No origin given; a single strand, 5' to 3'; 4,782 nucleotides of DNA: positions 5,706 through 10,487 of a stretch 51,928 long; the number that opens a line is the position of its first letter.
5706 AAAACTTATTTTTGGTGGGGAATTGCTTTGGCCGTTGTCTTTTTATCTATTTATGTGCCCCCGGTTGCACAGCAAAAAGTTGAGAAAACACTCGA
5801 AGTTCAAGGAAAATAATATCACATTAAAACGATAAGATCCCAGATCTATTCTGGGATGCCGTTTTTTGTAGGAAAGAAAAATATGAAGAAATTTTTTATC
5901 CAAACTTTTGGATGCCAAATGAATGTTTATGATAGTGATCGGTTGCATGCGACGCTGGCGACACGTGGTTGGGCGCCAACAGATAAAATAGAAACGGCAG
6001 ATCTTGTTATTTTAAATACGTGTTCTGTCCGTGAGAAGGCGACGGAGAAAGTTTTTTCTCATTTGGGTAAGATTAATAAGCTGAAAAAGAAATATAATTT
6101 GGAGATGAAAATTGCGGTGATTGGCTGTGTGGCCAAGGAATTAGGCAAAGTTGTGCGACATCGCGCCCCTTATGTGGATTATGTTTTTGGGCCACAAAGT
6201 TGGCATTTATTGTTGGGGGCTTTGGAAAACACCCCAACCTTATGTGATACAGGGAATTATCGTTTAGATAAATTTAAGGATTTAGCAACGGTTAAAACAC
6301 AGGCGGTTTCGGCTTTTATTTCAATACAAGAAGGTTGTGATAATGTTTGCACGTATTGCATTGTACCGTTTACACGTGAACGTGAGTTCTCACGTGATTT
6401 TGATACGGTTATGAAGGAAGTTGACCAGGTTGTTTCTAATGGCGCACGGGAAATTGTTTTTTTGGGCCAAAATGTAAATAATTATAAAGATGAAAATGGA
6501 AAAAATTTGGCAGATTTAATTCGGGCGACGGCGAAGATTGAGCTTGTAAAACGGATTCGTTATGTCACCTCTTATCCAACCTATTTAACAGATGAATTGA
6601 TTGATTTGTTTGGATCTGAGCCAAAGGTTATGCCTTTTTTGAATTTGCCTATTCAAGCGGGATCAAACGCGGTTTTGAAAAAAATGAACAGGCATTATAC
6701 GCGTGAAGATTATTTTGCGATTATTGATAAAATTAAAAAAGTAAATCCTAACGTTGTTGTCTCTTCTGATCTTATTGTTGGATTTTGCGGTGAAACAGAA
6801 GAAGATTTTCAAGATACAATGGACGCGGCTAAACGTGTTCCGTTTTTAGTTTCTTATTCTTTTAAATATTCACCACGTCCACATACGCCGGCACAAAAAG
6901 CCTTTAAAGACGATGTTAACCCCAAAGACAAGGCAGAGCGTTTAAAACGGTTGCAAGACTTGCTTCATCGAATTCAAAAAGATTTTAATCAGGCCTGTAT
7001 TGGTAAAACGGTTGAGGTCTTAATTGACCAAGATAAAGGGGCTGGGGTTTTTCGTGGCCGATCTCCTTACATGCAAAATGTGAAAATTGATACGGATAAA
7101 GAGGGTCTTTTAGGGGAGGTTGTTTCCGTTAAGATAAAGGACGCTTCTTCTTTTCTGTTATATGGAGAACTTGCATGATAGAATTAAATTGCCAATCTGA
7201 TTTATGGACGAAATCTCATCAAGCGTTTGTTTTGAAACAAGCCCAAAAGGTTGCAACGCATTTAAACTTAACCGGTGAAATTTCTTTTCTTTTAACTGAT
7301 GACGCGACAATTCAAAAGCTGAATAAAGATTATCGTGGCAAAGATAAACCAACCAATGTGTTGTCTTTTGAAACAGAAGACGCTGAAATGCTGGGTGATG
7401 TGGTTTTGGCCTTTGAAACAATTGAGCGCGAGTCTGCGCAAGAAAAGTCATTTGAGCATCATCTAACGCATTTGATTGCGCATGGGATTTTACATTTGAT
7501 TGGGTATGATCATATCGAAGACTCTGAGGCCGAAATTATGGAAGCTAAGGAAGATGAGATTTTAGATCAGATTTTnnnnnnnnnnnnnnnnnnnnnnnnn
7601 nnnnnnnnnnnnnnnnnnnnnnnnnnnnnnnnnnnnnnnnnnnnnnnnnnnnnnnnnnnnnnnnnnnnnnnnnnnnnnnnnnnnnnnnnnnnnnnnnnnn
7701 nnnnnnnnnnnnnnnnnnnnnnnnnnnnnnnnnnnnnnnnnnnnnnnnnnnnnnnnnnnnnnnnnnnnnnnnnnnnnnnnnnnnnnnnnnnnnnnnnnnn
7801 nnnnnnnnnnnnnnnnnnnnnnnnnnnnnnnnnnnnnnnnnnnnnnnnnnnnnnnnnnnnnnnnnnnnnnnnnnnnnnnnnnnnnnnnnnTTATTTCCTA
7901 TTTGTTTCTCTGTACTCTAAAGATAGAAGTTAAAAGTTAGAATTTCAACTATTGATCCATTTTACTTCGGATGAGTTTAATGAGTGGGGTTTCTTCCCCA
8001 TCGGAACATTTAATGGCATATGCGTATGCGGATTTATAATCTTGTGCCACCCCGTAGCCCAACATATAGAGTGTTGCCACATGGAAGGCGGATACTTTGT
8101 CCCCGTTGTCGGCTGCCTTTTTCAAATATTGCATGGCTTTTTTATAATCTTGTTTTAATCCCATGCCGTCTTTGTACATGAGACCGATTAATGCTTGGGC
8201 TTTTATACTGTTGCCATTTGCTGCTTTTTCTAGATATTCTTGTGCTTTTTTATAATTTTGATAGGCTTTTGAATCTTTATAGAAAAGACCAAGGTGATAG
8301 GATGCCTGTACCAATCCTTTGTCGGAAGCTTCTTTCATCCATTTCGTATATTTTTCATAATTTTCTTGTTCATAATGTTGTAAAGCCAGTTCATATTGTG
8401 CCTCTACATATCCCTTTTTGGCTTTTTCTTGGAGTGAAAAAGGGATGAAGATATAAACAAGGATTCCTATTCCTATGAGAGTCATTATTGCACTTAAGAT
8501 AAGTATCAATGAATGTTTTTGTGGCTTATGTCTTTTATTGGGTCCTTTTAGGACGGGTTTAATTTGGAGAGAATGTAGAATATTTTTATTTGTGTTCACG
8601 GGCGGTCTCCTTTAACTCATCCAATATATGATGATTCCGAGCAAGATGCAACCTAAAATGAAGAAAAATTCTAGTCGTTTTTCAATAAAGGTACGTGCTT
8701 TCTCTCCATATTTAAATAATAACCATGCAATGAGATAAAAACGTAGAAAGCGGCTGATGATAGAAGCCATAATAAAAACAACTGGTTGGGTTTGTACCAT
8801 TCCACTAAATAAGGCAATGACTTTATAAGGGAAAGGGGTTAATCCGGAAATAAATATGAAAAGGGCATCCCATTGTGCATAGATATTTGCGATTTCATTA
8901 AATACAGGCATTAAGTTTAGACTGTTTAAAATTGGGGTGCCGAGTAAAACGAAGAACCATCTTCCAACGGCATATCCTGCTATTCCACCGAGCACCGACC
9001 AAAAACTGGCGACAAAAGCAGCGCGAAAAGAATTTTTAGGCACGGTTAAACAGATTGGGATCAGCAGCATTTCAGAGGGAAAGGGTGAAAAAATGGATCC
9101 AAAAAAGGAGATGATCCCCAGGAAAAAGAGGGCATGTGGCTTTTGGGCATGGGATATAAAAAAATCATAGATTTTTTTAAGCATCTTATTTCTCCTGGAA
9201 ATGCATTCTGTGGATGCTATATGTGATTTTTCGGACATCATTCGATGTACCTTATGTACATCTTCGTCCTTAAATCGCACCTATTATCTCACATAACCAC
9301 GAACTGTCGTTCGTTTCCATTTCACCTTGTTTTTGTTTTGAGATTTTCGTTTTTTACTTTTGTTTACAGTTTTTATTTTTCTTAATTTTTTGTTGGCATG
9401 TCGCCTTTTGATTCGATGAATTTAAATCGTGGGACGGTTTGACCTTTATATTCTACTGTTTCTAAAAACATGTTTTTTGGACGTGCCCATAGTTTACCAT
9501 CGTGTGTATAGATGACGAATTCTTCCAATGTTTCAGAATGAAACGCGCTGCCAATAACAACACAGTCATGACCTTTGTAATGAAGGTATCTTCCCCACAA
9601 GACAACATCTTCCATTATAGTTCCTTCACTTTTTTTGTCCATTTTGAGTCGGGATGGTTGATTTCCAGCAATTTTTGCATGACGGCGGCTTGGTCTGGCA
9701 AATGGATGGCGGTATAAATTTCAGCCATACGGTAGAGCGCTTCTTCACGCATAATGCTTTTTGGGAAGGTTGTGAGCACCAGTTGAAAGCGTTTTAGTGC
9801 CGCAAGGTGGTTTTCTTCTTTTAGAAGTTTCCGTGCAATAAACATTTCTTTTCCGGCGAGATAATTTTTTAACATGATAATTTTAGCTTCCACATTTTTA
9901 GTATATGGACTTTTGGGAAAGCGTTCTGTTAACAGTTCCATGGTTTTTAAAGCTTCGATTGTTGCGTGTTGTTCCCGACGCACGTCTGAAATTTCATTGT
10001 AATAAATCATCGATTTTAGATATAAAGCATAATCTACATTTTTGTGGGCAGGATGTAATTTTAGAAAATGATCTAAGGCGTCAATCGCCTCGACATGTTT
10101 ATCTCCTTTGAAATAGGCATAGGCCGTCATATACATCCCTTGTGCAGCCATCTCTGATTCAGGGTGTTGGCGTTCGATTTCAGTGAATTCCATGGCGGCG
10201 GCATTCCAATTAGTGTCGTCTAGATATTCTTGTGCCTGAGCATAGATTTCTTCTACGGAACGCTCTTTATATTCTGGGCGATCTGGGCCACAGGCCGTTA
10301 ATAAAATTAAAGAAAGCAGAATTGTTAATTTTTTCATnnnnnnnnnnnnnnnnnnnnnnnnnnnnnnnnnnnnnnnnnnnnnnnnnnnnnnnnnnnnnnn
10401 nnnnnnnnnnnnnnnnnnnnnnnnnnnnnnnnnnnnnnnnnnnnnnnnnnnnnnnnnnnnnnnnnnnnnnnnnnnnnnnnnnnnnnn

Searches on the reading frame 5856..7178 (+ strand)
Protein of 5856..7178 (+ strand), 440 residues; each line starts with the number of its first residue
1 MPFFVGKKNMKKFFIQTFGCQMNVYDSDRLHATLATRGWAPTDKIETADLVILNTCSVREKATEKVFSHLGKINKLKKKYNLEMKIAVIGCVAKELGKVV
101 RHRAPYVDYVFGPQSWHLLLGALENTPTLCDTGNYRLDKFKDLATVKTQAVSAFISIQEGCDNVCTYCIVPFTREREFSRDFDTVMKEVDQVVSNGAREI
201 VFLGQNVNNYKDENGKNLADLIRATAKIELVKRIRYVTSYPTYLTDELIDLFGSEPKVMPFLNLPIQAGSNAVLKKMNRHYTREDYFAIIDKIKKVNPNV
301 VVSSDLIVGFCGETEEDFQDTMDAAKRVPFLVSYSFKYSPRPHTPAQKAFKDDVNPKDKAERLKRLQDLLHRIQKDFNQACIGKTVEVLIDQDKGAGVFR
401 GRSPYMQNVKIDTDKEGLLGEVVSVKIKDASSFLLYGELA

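Call 59: search_protein_families(library=pfam, proteins=[window:5856-7178:+], max_evalue=0.00001)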
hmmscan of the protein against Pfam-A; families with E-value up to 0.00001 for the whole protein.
window:5856-7178:+ (440 aa): 3 families
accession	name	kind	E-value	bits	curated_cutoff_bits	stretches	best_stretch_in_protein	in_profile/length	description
PF00919.26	UPF0004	-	3.8e-29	101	27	1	12-112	1-98/98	Uncharacterized protein family UPF0004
PF04055.27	Radical_SAM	-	2.3e-26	93.4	29.5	1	155-324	1-165/166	Radical SAM superfamily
PF01938.26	TRAM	-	9.6e-07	29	21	1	380-439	2-60/61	TRAM domain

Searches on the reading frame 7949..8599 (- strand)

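Call 59: search_protein_families(library=pfam, proteins=[window:7949-8599:-], max_evalue=0.00001)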
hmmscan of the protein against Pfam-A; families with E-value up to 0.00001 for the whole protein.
window:7949-8599:- (216 aa): 1 family
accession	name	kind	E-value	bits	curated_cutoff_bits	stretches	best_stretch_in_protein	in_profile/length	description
PF08238.18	Sel1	-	3.5e-15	56.3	30.7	1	133-167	2-36/36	Sel1 repeat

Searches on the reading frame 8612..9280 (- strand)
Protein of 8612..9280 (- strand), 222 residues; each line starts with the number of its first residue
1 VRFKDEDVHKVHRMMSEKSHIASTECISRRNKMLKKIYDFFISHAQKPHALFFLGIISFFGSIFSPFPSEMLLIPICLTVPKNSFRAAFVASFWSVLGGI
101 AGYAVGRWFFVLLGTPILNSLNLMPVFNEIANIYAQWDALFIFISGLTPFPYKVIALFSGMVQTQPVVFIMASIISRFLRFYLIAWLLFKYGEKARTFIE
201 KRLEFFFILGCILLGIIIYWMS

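Call 59: search_protein_families(library=pfam, proteins=[window:8612-9280:-], max_evalue=0.00001)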
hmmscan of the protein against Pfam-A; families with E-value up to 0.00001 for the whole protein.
window:8612-9280:- (222 aa): 1 family
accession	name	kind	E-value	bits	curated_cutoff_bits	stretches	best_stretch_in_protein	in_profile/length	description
PF09335.16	VTT_dom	-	1e-05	26.5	33.9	0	67-185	1-118/123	VTT domain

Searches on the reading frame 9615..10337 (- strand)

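Call 59: search_protein_families(library=pfam, proteins=[window:9615-10337:-], max_evalue=0.00001)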
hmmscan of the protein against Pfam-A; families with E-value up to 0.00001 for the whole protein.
window:9615-10337:- (240 aa): 3 families
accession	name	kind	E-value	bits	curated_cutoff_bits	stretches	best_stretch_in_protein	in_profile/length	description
PF13525.12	YfiO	-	6.5e-47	160.4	25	1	26-221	3-201/203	Outer membrane lipoprotein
PF13512.12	TPR_18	-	1.4e-17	64.7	21.9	1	25-151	7-143/145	Tetratricopeptide repeat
PF13174.12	TPR_6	-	1.6e-09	38.2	26.3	0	68-96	3-31/33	Tetratricopeptide repeat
